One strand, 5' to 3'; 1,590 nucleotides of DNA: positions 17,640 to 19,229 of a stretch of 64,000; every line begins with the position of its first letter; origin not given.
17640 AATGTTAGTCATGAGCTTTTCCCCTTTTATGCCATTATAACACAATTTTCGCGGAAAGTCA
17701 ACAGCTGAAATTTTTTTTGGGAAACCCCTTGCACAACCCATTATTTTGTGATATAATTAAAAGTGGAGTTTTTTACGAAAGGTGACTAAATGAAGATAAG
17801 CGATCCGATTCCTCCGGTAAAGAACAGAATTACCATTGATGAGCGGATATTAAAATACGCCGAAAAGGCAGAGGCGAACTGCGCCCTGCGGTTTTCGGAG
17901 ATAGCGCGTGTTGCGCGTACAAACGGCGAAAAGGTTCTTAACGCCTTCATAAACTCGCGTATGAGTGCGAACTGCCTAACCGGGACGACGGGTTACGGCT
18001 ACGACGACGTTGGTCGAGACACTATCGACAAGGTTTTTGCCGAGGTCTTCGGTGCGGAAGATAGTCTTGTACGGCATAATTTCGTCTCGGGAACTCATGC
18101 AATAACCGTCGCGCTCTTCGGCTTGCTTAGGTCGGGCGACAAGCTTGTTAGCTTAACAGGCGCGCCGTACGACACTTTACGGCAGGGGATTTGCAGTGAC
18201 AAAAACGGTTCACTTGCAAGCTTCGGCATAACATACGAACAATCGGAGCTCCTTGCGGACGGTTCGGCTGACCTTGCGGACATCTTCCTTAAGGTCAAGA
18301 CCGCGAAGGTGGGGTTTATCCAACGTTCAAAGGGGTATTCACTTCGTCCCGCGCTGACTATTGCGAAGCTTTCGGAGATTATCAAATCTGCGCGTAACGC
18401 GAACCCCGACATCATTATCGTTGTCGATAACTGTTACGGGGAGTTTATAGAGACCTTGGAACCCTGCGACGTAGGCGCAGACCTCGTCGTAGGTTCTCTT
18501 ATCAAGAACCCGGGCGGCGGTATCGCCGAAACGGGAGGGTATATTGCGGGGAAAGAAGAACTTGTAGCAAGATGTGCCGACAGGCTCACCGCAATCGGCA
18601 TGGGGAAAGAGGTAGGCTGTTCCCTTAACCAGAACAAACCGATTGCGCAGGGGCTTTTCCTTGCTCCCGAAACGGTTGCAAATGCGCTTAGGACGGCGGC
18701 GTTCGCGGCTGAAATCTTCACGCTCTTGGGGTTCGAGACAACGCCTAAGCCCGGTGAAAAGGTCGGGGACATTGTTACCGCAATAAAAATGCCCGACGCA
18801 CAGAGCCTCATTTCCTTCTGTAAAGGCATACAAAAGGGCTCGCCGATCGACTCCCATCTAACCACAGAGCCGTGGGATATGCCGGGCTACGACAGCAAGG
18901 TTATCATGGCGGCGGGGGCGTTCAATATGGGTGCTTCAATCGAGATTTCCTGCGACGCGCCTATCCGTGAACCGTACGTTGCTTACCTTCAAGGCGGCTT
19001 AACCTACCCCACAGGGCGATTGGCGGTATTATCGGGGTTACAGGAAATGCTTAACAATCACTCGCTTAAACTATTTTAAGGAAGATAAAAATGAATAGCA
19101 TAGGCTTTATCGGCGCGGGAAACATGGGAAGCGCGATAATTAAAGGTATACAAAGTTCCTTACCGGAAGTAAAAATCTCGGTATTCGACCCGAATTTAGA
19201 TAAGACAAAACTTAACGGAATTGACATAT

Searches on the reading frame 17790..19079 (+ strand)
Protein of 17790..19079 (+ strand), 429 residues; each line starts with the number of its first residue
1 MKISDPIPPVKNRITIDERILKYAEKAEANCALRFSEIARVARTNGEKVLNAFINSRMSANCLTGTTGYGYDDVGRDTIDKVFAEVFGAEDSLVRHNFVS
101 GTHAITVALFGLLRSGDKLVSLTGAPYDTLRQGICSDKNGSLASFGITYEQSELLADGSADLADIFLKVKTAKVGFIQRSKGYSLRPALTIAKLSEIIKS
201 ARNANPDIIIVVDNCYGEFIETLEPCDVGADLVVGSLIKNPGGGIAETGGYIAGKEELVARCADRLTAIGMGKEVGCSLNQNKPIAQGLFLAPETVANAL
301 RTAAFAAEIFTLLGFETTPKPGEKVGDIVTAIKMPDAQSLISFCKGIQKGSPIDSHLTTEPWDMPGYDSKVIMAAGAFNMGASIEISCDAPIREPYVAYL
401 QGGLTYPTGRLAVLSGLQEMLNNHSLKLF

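Call 40: search_protein_families(library=ncbifam, proteins=[window:17790-19079:+], max_evalue=0.00001)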
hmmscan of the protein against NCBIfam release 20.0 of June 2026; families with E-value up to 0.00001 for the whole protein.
window:17790-19079:+ (429 aa): 14 families
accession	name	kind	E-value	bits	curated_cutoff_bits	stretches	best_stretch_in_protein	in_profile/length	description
NF005695.0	PRK07503.1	equivalog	1.9e-12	46.6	666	1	52-262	39-234/403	methionine gamma-lyase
TIGR01328.1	met_gam_lyase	equivalog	1.5e-11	43.8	549.7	1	53-262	34-228/391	methionine gamma-lyase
NF006097.0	PRK08249.1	equivalog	1.6e-08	33.4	600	0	186-261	162-234/402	cystathionine gamma-synthase family protein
NF004876.0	PRK06234.1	subfamily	5.1e-08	32.4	666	1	67-261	54-234/400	methionine gamma-lyase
TIGR01326.1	OAH_OAS_sulfhy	subfamily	1e-07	31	495.1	1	83-256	63-220/418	O-acetylhomoserine aminocarboxypropyltransferase/cysteine synthase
TIGR01325.1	O_suc_HS_sulf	equivalog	2.8e-07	29.5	510.05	1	80-270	60-231/380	O-succinylhomoserine sulfhydrylase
NF005758.0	PRK07582.1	equivalog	3.1e-07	29.5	440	1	95-260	73-219/372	cystathionine gamma-lyase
NF004627.0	PRK05968.1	subfamily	1.6e-06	27.2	508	1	79-265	68-234/389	hypothetical protein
NF006347.0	PRK08574.1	equivalog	3.5e-06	26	477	1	78-256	57-216/385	cystathionine gamma-synthase family protein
NF006003.0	PRK08133.1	equivalog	4.9e-06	25.5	522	1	83-260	75-233/396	O-succinylhomoserine sulfhydrylase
NF005263.0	PRK06767.1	equivalog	6.3e-06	25.4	617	0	67-261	51-229/392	methionine gamma-lyase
NF005871.0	PRK07811.1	equivalog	7.6e-06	24.7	513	0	66-257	50-225/389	cystathionine gamma-synthase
NF004609.0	PRK05939.1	equivalog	8.6e-06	24.9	555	0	51-121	34-105/412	cystathionine gamma-synthase family protein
NF005047.0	PRK06460.1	equivalog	9.8e-06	24.7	501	0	74-269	42-221/376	hypothetical protein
